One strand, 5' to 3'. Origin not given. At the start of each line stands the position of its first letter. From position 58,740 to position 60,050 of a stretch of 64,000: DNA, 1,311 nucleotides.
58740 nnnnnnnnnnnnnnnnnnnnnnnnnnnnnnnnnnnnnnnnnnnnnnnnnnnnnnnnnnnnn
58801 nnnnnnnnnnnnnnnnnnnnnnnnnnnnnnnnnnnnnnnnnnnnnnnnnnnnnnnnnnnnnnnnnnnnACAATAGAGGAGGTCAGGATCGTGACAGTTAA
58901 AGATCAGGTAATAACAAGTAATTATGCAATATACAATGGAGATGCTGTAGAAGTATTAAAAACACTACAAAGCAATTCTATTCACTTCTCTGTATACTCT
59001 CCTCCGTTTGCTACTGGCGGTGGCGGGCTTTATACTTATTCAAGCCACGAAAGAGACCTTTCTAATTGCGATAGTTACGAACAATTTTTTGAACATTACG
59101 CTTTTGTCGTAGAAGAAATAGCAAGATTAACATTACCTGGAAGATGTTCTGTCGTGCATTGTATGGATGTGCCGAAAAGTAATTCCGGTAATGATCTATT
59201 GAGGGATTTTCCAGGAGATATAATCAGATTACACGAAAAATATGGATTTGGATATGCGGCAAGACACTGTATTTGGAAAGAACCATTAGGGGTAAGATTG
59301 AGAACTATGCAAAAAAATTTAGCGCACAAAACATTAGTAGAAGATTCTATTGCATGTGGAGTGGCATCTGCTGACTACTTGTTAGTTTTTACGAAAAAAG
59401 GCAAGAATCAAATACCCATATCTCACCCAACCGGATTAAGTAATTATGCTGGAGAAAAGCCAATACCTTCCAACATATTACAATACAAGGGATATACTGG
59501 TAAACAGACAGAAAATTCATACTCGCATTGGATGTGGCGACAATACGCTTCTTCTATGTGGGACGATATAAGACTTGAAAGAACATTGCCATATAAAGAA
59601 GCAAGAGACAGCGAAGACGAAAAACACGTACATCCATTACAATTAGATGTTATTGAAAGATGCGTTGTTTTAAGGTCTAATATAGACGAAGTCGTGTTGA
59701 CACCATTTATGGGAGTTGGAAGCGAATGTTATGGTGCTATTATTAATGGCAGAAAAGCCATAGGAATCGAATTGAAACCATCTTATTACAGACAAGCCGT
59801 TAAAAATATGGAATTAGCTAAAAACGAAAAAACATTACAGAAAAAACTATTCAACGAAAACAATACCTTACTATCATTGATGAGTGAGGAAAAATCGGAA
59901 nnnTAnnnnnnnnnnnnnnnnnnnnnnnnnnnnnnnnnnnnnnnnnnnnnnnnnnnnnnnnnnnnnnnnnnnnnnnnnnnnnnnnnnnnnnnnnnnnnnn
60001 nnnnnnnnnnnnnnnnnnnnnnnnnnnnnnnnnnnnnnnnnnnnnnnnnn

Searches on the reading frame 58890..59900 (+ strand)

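Call 36: search_protein_families(library=phrogs, proteins=[window:58890-59900:+], max_evalue=0.00001)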
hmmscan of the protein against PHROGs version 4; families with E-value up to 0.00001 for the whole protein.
window:58890-59900:+ (337 aa): 9 families
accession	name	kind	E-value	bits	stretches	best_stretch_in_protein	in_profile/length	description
phrog_67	-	other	1.4e-33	118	1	7-318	119-354/743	DNA methyltransferase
phrog_16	-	DNA, RNA and nucleotide metabolism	5.3e-26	92.1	1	216-326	818-927/986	DNA helicase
phrog_498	-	other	3.5e-16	59.9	1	211-317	324-430/633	DNA methyltransferase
phrog_12517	-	unknown function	1.3e-10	41.9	1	9-149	157-289/316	-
phrog_3008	-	other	1.7e-09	38.3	1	245-322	151-226/244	DNA methyltransferase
phrog_6025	-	other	2.4e-08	34.8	1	1-144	1-123/192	DNA methyltransferase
phrog_18293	-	other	4.6e-08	34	1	241-317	39-117/119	methyltransferase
phrog_6952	-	other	3.9e-06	27.8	1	252-308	120-176/181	DNA methyltransferase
phrog_18146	-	other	8.7e-06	25.9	0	268-324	72-129/452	DNA methyltransferase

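Call 56: search_protein_families(library=pfam, proteins=[window:58890-59900:+], max_evalue=0.001)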
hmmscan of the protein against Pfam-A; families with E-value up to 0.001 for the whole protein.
window:58890-59900:+ (337 aa): 1 family
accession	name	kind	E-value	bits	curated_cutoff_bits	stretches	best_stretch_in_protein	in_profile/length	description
PF01555.25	N6_N4_Mtase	-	2.1e-16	61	26.7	1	31-305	1-221/221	DNA methylase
